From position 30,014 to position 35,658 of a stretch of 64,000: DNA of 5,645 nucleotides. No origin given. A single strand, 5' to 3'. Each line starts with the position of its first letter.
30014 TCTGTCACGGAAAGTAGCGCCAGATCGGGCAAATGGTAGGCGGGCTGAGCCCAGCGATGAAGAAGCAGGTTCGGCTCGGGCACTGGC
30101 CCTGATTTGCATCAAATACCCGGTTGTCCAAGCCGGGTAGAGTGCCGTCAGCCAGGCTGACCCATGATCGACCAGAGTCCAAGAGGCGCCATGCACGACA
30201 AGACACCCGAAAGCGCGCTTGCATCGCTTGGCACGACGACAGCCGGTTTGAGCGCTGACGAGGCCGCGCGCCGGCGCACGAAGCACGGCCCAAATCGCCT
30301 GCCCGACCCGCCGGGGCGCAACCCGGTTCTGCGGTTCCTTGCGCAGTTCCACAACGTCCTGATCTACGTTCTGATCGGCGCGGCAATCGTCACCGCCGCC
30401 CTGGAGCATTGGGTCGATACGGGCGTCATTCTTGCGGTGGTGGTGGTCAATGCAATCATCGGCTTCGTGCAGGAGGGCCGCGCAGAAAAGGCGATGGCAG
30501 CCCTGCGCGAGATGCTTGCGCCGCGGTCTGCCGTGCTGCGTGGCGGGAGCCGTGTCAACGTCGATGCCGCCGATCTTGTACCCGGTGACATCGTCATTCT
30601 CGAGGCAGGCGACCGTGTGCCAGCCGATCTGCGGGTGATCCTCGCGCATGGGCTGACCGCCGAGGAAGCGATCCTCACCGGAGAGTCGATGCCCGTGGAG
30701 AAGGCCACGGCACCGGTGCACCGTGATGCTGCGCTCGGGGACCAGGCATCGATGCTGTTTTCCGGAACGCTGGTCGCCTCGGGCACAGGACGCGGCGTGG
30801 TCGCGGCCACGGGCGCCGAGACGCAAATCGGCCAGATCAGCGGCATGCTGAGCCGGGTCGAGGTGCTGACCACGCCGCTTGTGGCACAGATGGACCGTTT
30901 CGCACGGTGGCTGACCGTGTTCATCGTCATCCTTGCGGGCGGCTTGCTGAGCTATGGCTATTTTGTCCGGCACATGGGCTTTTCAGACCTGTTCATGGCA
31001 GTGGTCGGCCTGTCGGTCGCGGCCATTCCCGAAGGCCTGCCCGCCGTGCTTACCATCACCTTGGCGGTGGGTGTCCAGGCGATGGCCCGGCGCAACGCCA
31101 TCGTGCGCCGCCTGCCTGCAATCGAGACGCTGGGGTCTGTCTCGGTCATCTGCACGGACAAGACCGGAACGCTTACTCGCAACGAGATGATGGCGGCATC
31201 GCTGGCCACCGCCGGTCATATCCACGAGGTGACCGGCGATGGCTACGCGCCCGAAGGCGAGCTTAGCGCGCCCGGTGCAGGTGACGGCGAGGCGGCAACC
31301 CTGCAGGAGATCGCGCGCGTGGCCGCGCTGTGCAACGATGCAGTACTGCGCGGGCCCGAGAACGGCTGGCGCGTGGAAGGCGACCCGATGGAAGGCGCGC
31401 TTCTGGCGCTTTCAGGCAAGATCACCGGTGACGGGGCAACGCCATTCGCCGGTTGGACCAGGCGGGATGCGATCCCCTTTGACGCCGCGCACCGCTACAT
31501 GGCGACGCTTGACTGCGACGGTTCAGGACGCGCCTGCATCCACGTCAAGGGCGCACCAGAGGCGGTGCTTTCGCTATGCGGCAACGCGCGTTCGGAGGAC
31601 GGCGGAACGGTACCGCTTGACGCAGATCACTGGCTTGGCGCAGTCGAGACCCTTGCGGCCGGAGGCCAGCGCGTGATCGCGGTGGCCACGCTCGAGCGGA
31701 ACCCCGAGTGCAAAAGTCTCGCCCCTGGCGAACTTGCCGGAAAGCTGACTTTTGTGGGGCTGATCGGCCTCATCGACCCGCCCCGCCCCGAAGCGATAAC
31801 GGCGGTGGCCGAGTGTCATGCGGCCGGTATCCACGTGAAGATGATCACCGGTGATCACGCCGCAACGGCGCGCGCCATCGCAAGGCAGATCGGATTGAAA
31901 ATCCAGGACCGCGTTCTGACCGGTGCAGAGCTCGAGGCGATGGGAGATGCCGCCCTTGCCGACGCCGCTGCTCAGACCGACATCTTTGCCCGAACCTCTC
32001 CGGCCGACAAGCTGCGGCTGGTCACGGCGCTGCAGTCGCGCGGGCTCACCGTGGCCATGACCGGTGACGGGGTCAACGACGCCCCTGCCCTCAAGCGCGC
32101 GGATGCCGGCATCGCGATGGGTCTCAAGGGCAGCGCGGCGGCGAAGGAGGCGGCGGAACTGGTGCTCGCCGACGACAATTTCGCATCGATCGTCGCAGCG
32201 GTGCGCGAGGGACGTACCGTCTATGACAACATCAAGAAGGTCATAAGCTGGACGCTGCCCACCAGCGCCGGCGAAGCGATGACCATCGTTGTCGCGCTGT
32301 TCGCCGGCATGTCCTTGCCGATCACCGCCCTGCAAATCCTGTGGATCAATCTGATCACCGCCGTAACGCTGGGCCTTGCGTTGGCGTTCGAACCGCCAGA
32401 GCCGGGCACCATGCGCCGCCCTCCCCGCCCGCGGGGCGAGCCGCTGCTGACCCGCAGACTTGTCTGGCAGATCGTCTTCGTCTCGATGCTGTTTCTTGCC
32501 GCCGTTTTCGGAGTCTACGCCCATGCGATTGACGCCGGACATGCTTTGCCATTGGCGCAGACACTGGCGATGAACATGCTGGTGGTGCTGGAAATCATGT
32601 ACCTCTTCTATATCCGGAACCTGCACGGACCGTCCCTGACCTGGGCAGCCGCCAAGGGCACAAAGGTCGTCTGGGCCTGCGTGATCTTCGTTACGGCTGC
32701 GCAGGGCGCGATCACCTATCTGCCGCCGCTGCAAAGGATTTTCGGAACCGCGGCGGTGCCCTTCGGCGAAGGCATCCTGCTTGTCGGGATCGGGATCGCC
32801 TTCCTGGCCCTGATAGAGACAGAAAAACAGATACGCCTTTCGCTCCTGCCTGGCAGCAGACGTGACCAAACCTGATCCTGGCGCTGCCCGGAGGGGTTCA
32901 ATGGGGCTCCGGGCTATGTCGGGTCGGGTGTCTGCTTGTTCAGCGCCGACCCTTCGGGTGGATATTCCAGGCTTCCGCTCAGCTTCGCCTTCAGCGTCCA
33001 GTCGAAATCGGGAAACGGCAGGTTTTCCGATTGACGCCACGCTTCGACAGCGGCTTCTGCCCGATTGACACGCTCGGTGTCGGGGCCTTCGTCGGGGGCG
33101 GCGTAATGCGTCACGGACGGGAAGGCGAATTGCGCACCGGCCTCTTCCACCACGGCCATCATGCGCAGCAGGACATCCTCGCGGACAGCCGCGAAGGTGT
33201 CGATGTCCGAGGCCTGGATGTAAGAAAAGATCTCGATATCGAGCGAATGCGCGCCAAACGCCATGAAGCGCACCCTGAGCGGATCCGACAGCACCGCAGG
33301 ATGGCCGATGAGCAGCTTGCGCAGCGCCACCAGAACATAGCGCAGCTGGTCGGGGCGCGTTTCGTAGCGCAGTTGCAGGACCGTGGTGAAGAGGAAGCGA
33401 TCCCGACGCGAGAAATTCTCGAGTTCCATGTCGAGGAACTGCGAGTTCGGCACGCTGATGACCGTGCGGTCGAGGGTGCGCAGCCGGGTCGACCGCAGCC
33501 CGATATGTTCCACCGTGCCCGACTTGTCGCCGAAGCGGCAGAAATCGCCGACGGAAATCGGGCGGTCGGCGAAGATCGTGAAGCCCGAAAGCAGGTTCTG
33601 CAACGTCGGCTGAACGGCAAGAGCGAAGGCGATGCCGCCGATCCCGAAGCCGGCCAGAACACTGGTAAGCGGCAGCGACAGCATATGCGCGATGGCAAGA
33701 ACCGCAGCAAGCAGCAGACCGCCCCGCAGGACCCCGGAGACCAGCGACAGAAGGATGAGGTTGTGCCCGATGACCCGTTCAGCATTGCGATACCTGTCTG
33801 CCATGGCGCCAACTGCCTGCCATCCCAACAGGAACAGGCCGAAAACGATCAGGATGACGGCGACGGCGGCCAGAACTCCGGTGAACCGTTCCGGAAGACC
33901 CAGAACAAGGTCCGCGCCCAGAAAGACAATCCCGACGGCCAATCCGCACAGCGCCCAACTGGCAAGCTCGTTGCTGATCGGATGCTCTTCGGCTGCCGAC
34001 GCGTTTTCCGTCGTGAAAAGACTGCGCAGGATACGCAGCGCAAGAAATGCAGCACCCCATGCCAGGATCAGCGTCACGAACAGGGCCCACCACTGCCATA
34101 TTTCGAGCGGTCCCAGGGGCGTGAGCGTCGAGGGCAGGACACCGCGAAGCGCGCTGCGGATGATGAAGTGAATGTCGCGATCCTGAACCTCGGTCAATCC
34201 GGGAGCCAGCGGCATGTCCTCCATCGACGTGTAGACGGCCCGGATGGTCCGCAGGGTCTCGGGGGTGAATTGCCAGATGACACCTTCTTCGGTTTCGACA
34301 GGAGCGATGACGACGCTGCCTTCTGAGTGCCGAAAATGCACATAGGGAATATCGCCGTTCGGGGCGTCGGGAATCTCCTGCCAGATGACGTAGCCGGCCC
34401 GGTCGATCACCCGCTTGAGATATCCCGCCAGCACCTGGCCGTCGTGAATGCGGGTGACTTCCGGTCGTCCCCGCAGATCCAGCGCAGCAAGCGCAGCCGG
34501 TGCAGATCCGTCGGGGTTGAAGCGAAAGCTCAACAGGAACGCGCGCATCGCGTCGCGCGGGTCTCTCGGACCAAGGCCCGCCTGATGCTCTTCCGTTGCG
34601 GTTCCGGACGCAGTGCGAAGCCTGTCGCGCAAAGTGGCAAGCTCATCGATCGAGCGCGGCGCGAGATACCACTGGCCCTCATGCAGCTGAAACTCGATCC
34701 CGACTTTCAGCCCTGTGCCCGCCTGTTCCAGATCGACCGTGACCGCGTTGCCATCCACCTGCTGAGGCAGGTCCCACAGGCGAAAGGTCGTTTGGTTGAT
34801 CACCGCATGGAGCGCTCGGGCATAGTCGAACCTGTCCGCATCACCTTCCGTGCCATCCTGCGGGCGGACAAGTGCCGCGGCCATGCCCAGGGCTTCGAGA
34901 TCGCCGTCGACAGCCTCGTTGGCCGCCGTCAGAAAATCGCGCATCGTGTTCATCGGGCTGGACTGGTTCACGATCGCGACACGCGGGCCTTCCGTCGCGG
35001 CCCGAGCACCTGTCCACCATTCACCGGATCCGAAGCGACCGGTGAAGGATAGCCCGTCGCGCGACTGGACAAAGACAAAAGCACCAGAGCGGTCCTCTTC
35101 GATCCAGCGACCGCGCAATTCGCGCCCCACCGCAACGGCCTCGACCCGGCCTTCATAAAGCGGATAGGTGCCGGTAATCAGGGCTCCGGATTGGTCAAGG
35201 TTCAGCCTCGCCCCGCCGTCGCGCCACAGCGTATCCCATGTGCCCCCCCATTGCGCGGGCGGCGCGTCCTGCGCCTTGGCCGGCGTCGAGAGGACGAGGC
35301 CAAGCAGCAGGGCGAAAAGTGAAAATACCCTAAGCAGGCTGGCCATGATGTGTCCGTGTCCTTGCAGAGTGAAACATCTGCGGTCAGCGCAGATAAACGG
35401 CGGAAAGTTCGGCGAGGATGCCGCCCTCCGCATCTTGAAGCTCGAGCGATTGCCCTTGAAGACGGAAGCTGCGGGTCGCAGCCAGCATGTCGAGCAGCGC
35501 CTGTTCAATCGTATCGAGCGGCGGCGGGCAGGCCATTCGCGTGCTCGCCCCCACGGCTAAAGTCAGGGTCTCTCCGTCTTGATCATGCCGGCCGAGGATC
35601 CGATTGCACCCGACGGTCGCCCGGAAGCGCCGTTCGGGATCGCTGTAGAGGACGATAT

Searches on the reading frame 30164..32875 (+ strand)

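Call 8: search_protein_families(library=pfam, proteins=[window:30164-32875:+], max_evalue=0.001)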
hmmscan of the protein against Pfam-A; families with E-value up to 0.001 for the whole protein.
window:30164-32875:+ (903 aa): 7 families
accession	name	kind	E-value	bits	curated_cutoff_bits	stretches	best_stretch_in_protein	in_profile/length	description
PF00122.25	E1-E2_ATPase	-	1.5e-47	161.9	28.1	1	116-310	1-181/181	E1-E2 ATPase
PF00689.26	Cation_ATPase_C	-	6.5e-42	143.7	27.3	1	718-890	2-175/175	Cation transporting ATPase, C-terminus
PF00690.31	Cation_ATPase_N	-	3.2e-19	68.8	20.4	1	11-76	2-68/69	Cation transporter/ATPase, N-terminus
PF00702.32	Hydrolase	-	1.6e-17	64.9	26.4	1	510-647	69-191/191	haloacid dehalogenase-like hydrolase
PF13246.12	Cation_ATPase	-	2.6e-14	53.4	21.7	1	388-473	1-89/91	Cation transport ATPase (P-type)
PF12710.13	HAD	-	7e-07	30.3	27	1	541-644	87-189/189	haloacid dehalogenase-like hydrolase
PF08282.18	Hydrolase_3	-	0.00031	21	20.9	0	629-677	205-252/255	haloacid dehalogenase-like hydrolase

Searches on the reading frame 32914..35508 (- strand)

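Call 8: search_protein_families(library=pfam, proteins=[window:32914-35508:-], max_evalue=0.001)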
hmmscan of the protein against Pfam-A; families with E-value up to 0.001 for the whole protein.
window:32914-35508:- (864 aa): 2 families
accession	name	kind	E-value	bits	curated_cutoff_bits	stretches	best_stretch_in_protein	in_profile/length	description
PF00924.24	MS_channel_2nd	-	1.2e-19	70.6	20.2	1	636-701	3-68/68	Mechanosensitive ion channel, beta-domain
PF21082.3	MS_channel_3rd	-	1.8e-08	35.1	21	1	709-794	3-88/88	Mechanosensitive ion channel MscS, C-terminal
